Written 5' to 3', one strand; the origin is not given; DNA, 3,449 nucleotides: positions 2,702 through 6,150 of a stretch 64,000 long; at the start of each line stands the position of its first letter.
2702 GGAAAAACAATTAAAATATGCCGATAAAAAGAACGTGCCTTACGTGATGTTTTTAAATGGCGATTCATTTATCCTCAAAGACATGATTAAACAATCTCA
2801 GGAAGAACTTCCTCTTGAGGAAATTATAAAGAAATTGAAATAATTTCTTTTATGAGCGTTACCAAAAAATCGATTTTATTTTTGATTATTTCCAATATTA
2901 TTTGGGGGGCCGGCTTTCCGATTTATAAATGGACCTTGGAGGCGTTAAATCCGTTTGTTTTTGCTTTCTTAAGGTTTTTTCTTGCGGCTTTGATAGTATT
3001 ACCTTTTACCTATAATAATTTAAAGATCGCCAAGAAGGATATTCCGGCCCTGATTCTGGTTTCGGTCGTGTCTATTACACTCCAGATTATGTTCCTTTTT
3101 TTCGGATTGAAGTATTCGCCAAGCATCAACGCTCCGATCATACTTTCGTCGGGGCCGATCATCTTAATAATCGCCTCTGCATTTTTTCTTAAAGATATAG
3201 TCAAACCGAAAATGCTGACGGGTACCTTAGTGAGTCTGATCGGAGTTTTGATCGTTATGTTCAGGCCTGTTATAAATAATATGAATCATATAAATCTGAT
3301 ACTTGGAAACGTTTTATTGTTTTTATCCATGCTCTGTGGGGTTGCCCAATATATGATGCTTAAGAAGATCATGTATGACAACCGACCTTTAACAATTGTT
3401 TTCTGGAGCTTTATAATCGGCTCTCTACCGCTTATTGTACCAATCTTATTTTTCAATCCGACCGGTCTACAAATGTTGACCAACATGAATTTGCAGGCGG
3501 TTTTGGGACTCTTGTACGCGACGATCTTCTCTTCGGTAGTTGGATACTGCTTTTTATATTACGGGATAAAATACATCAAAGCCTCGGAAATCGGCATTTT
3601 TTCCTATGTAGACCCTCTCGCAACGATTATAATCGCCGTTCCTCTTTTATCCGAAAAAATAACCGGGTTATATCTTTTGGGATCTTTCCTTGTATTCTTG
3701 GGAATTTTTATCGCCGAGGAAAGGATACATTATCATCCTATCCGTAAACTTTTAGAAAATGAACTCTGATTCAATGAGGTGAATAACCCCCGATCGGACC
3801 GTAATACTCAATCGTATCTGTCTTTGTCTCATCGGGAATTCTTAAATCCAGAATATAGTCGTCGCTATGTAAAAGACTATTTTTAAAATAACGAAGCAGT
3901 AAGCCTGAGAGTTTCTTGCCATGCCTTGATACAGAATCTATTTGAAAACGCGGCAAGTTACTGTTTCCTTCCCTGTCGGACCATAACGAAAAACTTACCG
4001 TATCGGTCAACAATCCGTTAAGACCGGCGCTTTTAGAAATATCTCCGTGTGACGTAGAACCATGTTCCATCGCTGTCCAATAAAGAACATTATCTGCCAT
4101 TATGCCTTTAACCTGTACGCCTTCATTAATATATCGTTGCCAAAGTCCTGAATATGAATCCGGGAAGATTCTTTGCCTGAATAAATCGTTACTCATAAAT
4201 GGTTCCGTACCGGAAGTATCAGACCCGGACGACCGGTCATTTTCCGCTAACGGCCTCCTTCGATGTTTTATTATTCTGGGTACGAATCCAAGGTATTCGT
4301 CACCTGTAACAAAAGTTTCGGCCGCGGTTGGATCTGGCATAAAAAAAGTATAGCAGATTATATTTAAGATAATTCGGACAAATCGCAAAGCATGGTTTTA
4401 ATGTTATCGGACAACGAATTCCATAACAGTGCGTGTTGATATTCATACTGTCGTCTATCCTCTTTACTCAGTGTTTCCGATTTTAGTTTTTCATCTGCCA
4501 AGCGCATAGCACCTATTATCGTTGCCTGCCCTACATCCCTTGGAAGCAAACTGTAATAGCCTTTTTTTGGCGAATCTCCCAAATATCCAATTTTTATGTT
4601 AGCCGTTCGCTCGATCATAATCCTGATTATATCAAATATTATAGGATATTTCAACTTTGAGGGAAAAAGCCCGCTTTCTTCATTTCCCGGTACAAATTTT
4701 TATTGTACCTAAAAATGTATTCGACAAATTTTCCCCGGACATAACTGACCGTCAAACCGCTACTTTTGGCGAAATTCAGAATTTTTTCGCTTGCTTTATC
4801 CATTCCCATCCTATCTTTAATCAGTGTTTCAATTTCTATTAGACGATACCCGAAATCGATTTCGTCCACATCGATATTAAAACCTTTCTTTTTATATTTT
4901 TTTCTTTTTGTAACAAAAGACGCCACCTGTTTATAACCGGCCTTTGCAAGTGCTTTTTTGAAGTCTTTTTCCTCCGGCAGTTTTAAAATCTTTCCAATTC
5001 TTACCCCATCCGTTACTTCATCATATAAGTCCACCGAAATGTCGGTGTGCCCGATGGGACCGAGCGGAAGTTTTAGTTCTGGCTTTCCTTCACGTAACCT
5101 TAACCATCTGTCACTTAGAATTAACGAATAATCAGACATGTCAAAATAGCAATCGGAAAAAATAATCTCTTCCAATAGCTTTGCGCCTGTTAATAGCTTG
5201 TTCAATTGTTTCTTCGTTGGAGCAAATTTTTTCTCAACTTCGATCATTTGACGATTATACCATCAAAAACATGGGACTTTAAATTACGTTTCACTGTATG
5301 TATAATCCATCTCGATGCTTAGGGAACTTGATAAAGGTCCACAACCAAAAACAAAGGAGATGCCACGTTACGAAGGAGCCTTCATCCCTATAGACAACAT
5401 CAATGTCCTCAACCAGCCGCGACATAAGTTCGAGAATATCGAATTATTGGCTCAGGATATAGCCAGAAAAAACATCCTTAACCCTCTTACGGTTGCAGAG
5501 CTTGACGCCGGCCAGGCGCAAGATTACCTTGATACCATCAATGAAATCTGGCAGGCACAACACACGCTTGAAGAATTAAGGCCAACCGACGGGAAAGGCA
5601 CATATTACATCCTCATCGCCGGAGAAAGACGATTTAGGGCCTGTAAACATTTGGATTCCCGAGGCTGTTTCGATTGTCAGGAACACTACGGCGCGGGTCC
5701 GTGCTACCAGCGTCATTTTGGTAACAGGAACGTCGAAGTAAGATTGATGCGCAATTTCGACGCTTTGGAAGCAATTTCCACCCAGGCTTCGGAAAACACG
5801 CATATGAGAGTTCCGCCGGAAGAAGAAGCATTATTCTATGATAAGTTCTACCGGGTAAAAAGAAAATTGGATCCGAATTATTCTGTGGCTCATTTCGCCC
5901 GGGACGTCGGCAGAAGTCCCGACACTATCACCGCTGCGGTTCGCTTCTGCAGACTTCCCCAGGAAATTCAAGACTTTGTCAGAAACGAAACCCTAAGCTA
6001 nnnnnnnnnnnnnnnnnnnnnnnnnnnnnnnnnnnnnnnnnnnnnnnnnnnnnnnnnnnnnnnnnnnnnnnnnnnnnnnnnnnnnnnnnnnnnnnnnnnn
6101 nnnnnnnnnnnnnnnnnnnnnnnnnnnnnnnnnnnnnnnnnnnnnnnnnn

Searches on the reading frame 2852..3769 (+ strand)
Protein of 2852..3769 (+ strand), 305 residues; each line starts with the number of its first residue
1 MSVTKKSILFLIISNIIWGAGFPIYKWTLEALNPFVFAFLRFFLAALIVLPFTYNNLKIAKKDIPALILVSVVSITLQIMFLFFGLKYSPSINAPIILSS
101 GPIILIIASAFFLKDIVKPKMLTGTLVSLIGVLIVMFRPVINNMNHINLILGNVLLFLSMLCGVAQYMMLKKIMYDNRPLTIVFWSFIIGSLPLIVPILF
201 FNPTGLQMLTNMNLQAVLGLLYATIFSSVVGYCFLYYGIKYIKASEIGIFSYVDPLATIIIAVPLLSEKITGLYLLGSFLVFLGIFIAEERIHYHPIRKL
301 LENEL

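Call 4: search_protein_families(library=pfam, proteins=[window:2852-3769:+], max_evalue=1)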
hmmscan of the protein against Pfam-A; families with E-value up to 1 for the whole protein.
window:2852-3769:+ (305 aa): 1 family
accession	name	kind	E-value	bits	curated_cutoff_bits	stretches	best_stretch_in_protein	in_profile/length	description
PF00892.27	EamA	-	7.9e-42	143.2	28.2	2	6-136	2-134/135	EamA-like transporter family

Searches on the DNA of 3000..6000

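Call 26: search_rna_families(source=window, start=3000, end=6000, threshold=evalue, max_evalue=10)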
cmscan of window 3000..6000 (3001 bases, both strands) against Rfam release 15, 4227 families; matches with E-value up to 10: 3.
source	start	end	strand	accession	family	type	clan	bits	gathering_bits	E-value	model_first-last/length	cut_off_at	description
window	3768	3807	-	RF01330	CRISPR-DR16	Gene; CRISPR;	-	15.4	35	9.2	1-37/37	no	CRISPR RNA direct repeat element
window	3210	3301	+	RF01185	snR75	Gene; snRNA; snoRNA; CD-box;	CL00045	14.4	40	9.3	1-88/88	no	Small nucleolar RNA snR75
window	3885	3977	-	RF00619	U6atac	Gene; snRNA; splicing;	CL00009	13.6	33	3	38-126/126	no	U6atac minor spliceosomal RNA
